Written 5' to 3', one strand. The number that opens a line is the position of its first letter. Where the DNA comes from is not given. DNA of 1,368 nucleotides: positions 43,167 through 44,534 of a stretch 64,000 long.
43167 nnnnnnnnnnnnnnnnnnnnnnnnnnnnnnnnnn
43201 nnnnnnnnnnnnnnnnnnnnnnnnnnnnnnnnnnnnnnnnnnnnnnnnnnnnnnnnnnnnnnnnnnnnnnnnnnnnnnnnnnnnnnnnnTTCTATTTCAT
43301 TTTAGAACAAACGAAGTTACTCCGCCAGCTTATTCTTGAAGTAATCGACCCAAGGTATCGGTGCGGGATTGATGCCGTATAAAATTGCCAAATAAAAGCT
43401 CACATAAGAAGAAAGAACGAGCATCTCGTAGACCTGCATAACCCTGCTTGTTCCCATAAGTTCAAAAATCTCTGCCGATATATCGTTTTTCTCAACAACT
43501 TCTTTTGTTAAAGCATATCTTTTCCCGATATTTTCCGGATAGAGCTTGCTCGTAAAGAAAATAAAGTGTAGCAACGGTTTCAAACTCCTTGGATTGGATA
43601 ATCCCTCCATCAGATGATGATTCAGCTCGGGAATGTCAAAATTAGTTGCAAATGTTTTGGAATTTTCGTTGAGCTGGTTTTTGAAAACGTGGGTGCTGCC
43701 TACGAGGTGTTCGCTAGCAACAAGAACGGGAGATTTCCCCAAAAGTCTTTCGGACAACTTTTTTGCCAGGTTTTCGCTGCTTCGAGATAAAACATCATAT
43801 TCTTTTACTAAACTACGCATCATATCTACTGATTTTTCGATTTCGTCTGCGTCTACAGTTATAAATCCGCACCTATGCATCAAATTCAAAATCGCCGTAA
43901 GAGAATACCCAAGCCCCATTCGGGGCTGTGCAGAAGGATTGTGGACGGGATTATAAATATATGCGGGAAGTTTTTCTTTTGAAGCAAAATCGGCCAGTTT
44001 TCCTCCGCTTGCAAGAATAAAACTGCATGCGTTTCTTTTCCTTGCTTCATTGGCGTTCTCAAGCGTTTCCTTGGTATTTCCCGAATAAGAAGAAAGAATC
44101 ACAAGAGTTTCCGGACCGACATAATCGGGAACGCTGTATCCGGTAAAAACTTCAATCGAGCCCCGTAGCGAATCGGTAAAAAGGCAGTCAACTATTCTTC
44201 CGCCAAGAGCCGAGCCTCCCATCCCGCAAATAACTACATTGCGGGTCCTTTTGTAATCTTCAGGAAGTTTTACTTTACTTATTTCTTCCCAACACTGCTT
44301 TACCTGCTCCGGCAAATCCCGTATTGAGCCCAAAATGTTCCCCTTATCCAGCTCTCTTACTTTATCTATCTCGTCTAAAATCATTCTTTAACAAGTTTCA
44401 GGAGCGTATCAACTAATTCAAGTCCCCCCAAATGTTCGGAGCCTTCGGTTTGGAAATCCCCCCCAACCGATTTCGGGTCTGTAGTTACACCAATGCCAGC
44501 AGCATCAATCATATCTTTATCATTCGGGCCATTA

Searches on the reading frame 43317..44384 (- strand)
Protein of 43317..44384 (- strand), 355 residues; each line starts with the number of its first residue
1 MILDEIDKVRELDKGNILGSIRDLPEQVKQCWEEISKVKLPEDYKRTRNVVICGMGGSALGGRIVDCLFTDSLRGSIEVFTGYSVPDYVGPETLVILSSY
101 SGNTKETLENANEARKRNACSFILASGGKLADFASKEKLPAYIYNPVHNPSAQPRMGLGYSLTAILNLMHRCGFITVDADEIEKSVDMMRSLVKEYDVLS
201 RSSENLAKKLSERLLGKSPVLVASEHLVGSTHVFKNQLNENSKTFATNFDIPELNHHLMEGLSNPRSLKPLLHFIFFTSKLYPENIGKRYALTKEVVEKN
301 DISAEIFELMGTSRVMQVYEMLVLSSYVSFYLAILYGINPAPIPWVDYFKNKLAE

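Call 81: search_protein_families(library=pfam, proteins=[window:43317-44384:-], max_evalue=0.00001)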
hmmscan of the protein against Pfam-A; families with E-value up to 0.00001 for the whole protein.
window:43317-44384:- (355 aa): 1 family
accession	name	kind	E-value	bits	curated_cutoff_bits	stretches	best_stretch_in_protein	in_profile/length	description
PF10432.14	bact-PGI_C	-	2.3e-29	102.7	24.5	1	204-353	2-151/151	Bacterial phospho-glucose isomerase C-terminal SIS domain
